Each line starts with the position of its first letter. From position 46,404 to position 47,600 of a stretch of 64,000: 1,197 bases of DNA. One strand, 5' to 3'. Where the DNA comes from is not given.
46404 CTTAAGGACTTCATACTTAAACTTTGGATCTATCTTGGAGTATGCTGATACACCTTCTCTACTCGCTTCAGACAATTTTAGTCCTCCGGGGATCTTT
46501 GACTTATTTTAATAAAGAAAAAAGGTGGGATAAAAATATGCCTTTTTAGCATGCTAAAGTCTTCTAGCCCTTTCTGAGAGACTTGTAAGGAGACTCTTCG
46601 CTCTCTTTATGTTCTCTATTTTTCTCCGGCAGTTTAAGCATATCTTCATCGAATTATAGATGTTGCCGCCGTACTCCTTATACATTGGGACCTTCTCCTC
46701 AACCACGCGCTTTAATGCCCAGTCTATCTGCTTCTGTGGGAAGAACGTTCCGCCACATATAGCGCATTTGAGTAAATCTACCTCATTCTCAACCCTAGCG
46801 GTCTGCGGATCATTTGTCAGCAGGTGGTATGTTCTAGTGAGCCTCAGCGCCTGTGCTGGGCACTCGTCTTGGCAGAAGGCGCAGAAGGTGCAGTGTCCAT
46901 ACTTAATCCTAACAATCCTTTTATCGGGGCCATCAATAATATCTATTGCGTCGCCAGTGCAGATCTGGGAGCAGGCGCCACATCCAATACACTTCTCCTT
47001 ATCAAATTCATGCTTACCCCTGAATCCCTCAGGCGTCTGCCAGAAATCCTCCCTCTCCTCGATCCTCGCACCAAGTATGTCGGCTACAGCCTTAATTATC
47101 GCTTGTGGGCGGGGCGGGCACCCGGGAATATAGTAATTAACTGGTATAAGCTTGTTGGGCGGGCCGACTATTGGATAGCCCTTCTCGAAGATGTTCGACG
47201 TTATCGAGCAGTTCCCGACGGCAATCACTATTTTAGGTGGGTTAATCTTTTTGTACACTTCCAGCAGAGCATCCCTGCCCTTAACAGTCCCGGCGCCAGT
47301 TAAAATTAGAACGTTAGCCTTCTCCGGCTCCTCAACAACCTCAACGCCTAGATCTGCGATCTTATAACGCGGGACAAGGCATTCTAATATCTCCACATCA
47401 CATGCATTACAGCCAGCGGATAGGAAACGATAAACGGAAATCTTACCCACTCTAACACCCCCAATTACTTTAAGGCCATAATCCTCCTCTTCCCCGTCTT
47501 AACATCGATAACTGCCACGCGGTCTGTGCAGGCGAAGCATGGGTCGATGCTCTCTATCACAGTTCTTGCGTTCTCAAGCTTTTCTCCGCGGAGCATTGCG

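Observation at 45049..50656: Membrane-subunit-free, complex-I-type [NiFe] hydrogenase operon interleaved with two HdrB-like and one HdrC-like genes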

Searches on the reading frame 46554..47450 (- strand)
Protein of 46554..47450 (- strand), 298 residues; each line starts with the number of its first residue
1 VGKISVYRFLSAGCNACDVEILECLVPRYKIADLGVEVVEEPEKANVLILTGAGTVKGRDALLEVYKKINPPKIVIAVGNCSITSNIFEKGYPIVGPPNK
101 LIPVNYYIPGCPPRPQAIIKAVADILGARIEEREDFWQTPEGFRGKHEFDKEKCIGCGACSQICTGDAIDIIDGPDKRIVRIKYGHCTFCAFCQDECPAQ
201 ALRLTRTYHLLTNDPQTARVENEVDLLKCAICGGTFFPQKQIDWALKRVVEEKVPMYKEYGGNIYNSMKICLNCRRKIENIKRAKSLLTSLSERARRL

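Call 3: search_protein_families(library=pfam, proteins=[window:46554-47450:-], max_evalue=0.01)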
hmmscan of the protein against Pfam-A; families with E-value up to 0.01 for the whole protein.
window:46554-47450:- (298 aa): 10 families
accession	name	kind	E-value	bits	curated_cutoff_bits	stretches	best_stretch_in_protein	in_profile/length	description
PF01058.29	Oxidored_q6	-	5.3e-22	78.3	27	1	14-124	1-127/128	NADH ubiquinone oxidoreductase, 20 Kd subunit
PF14697.11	Fer4_21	-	1.1e-09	38.7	35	1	150-202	4-57/59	4Fe-4S dicluster domain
PF00037.32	Fer4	-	3.3e-08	33.5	21.1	2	148-169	2-23/24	4Fe-4S binding domain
PF12838.12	Fer4_7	-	7.9e-08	33.1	27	1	153-201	1-52/52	4Fe-4S dicluster domain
PF13187.11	Fer4_9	-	2.7e-06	27.7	27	2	153-201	1-51/52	4Fe-4S dicluster domain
PF13237.11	Fer4_10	-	1.4e-05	25.4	25.5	1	149-198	4-53/53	4Fe-4S dicluster domain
PF12797.12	Fer4_2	-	9.2e-05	22.6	24.5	1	147-164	3-20/22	4Fe-4S binding domain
PF12837.12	Fer4_6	-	0.00097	19.4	25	1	148-165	3-20/24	4Fe-4S binding domain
PF25160.1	LdpA_Fe-S-bd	-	0.0029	17.8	27.6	0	150-171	24-45/49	LdpA Fe-S cluster-binding domain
PF13459.11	Fer4_15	-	0.0081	17.3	22.4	0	149-165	3-19/66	4Fe-4S single cluster domain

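Call 4: search_protein_families(library=ncbifam, proteins=[window:46554-47450:-], max_evalue=0.001)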
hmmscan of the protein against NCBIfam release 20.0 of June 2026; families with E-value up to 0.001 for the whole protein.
window:46554-47450:- (298 aa): 71 families (the best 25 are shown)
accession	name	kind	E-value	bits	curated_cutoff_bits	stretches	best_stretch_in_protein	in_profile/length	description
NF005012.1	PRK06411.1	subfamily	5.7e-28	97.5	116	1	10-125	39-154/166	NADH-quinone oxidoreductase subunit NuoB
NF009053.0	PRK12387.1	subfamily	1.9e-27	96.2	204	1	140-288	26-172/180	formate hydrogenlyase complex iron-sulfur subunit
TIGR01957.1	nuoB_fam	subfamily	5.7e-26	91.2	142.7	1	10-125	22-138/145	NADH-quinone oxidoreductase subunit B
NF011394.0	PRK14819.1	equivalog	3.3e-23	82.6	312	1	8-124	34-151/264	NADH-quinone oxidoreductase subunit B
NF011391.0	PRK14816.1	equivalog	2.6e-22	79.4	283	1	12-123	59-171/196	NADH-quinone oxidoreductase subunit B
NF006076.0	PRK08222.1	equivalog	3.4e-22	79.1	270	1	139-285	25-171/181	hydrogenase 4 subunit H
NF009808.0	PRK13292.1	equivalog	1.4e-21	76.1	1156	1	12-134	32-153/791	NADH-quinone oxidoreductase subunit B/C/D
NF011393.0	PRK14818.1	equivalog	6.1e-21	74.7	255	1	5-123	32-149/173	NADH dehydrogenase subunit B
NF011390.0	PRK14815.1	equivalog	6.6e-21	74.4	281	1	11-125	39-153/183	NADH dehydrogenase subunit B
NF011395.0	PRK14820.1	equivalog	3.3e-20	72.6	263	1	14-125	42-153/180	NADH-quinone oxidoreductase subunit B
NF004541.0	PRK05888.2-2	equivalog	5.7e-19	68.6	217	1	134-214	43-123/168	NADH-quinone oxidoreductase subunit NuoI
NF010590.0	PRK13984.1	equivalog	1.1e-18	66.7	946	1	139-217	37-123/611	putative oxidoreductase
NF006221.0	PRK08348.1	subfamily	4.7e-18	65.2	124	1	138-215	30-105/136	NADH-plastoquinone oxidoreductase subunit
NF011389.0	PRK14814.1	equivalog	1e-17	64.5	285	1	14-124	42-152/186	NADH dehydrogenase subunit B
NF011388.0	PRK14813.1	equivalog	1.7e-17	63.9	294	1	10-124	33-148/189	NADH dehydrogenase subunit B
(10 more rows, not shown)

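Call 66: search_solved_structures(query=window:46554-47450:-, max_evalue=1e-8, show_alignments=4)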
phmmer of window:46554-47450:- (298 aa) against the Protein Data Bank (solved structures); distinct sequences matched with E-value up to 1e-8: 56.
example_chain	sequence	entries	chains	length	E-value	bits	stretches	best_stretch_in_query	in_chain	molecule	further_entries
6cfw_J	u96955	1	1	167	2.2e-25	92.7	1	6-123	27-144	Probable membrane-bound hydrogenase subunit mbhJ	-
7z0s_G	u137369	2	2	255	3e-23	85.6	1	5-128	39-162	Formate hydrogenlyase subunit 7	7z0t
6hum_K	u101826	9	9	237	1.2e-21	80.3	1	10-150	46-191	NAD(P)H-quinone oxidoreductase subunit K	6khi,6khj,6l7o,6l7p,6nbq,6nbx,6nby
9grx_K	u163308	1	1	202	1.1e-19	73.9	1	10-126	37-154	NAD(P)H-quinone oxidoreductase subunit K, chloroplastic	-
7wfg_K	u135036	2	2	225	4e-19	72.1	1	10-125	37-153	NAD(P)H-quinone oxidoreductase subunit K, chloroplastic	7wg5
7eu3_K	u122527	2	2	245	8.2e-19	71.1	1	10-125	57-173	NAD(P)H-quinone oxidoreductase subunit K, chloroplastic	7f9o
5xtb_C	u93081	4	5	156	5.2e-18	68.4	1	11-127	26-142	NADH dehydrogenase [ubiquinone] iron-sulfur protein 7, mitochondrial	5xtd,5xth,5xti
9ti4_E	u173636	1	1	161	5.8e-18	68.3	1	11-127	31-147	NADH dehydrogenase [ubiquinone] iron-sulfur protein 7, mitochondrial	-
7zeb_6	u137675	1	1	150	8.3e-18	67.8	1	11-126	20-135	NADH dehydrogenase [ubiquinone] iron-sulfur protein 7, mitochondrial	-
7v2c_C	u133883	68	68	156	9.1e-18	67.7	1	11-126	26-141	NADH dehydrogenase [ubiquinone] iron-sulfur protein 7,mitochondrial | NADH dehydrogenase [ubiquinone] iron-sulfur protein 7, mitochondrial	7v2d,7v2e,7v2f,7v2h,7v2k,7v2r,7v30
9w2u_B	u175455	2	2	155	9.2e-18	67.6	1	11-126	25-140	NADH dehydrogenase [ubiquinone] iron-sulfur protein 7, mitochondrial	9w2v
8b9z_B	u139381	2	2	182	9.4e-18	67.6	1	10-124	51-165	LD31474p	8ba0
7zd6_6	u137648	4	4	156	9.4e-18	67.6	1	11-126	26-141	NADH dehydrogenase [ubiquinone] iron-sulfur protein 7, mitochondrial | Complex I-20kD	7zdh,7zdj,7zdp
6g2j_B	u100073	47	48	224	1e-17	67.5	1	11-126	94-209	NADH dehydrogenase [ubiquinone] iron-sulfur protein 7, mitochondrial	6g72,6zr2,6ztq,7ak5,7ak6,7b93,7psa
9cwt_C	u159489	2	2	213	1.3e-17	67.1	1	11-127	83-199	NADH dehydrogenase [ubiquinone] iron-sulfur protein 7, mitochondrial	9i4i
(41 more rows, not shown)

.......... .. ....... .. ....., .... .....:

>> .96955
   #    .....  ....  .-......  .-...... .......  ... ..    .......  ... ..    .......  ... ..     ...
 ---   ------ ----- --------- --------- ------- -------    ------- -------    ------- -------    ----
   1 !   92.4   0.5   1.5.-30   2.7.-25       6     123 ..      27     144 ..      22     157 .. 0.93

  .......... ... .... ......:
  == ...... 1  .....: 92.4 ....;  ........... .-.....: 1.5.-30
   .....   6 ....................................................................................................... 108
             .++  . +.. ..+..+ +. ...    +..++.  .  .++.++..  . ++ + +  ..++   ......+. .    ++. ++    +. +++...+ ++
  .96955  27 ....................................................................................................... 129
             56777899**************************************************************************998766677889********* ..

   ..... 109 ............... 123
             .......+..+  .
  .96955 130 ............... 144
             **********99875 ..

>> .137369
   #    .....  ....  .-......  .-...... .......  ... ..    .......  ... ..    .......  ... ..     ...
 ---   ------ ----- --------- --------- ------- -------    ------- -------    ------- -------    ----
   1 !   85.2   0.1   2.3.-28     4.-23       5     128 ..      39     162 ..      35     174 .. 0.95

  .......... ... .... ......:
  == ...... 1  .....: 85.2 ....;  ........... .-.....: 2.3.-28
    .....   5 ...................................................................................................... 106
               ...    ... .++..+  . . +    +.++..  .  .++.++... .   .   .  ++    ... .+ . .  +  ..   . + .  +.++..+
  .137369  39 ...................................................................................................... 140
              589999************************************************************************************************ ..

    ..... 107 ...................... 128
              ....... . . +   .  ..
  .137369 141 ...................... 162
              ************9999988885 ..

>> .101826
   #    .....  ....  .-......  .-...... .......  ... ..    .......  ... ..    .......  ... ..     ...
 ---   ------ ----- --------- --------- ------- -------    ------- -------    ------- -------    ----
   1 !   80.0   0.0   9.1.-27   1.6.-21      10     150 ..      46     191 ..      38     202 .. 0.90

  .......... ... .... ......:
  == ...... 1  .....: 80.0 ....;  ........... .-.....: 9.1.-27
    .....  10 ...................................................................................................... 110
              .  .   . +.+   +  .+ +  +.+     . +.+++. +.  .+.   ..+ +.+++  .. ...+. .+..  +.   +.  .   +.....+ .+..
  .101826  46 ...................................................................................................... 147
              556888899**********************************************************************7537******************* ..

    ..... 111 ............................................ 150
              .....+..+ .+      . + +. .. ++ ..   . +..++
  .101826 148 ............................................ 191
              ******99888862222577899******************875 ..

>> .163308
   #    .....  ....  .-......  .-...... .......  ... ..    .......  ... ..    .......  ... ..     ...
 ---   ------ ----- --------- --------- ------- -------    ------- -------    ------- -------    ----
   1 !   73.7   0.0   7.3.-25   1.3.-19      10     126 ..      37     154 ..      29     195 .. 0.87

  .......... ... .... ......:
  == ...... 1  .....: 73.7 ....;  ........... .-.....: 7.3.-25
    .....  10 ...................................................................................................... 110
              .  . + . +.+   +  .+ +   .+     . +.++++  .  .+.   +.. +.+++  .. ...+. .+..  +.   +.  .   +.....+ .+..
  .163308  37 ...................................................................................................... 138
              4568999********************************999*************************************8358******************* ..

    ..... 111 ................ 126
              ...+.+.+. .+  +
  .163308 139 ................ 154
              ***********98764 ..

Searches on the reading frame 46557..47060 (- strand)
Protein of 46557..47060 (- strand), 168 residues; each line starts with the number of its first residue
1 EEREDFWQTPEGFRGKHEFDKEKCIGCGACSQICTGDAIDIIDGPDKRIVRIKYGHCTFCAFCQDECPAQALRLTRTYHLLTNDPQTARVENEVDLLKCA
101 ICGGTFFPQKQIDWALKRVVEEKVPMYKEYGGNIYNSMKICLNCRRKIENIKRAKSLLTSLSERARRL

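Call 84: search_solved_structures(query=window:46557-47060:-, max_evalue=0.00001, show_alignments=2)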
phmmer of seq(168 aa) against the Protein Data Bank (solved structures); distinct sequences matched with E-value up to 0.00001: 46.
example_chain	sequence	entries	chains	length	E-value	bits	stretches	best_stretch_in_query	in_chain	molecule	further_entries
9sw6_G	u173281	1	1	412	4.9e-17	65.6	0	16-74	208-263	Polyferredoxin protein MvhB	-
6u8y_N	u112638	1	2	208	5.6e-17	65.4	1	6-83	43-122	NADH dehydrogenase subunit I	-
7z0s_F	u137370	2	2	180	6.6e-17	65.2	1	11-146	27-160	Formate hydrogenlyase subunit 6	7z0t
9sfi_T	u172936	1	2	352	7.8e-17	64.9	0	13-72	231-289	4Fe-4S ferredoxin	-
5t5i_F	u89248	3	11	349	6.2e-16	62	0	8-74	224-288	Tungsten formylmethanofuran dehydrogenase subunit fwdF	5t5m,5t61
9sw6_H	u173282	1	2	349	4e-15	59.3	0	14-74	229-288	Tungsten formylmethanofuran dehydrogenase, subunit F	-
6cfw_N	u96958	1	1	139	2.3e-11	47.1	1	9-89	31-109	NADH-plastoquinone oxidoreductase subunit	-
7eu3_I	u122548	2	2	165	3e-11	46.8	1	9-94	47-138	NAD(P)H-quinone oxidoreductase subunit I, chloroplastic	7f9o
9sfi_O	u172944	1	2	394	6.8e-11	45.6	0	20-78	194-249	Ferredoxin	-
7bkb_K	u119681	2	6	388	7.1e-10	42.3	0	17-77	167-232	Formylmethanofuran dehydrogenase, subunit F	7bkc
9grx_I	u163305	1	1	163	8.9e-10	41.9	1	9-87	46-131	NAD(P)H-quinone oxidoreductase subunit I, chloroplastic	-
6hum_I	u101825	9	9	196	1.3e-09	41.4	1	11-86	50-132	NAD(P)H-quinone oxidoreductase subunit I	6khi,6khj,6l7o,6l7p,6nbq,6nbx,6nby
7wfg_I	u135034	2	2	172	1.7e-09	41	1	9-86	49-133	NAD(P)H-quinone oxidoreductase subunit I, chloroplastic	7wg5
5odc_A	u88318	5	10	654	4.3e-08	36.5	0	9-63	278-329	Heterodisulfide reductase, subunit A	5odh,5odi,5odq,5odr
9rkm_A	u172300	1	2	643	3.8e-07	33.4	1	22-82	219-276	[FeFe]-hydrogenase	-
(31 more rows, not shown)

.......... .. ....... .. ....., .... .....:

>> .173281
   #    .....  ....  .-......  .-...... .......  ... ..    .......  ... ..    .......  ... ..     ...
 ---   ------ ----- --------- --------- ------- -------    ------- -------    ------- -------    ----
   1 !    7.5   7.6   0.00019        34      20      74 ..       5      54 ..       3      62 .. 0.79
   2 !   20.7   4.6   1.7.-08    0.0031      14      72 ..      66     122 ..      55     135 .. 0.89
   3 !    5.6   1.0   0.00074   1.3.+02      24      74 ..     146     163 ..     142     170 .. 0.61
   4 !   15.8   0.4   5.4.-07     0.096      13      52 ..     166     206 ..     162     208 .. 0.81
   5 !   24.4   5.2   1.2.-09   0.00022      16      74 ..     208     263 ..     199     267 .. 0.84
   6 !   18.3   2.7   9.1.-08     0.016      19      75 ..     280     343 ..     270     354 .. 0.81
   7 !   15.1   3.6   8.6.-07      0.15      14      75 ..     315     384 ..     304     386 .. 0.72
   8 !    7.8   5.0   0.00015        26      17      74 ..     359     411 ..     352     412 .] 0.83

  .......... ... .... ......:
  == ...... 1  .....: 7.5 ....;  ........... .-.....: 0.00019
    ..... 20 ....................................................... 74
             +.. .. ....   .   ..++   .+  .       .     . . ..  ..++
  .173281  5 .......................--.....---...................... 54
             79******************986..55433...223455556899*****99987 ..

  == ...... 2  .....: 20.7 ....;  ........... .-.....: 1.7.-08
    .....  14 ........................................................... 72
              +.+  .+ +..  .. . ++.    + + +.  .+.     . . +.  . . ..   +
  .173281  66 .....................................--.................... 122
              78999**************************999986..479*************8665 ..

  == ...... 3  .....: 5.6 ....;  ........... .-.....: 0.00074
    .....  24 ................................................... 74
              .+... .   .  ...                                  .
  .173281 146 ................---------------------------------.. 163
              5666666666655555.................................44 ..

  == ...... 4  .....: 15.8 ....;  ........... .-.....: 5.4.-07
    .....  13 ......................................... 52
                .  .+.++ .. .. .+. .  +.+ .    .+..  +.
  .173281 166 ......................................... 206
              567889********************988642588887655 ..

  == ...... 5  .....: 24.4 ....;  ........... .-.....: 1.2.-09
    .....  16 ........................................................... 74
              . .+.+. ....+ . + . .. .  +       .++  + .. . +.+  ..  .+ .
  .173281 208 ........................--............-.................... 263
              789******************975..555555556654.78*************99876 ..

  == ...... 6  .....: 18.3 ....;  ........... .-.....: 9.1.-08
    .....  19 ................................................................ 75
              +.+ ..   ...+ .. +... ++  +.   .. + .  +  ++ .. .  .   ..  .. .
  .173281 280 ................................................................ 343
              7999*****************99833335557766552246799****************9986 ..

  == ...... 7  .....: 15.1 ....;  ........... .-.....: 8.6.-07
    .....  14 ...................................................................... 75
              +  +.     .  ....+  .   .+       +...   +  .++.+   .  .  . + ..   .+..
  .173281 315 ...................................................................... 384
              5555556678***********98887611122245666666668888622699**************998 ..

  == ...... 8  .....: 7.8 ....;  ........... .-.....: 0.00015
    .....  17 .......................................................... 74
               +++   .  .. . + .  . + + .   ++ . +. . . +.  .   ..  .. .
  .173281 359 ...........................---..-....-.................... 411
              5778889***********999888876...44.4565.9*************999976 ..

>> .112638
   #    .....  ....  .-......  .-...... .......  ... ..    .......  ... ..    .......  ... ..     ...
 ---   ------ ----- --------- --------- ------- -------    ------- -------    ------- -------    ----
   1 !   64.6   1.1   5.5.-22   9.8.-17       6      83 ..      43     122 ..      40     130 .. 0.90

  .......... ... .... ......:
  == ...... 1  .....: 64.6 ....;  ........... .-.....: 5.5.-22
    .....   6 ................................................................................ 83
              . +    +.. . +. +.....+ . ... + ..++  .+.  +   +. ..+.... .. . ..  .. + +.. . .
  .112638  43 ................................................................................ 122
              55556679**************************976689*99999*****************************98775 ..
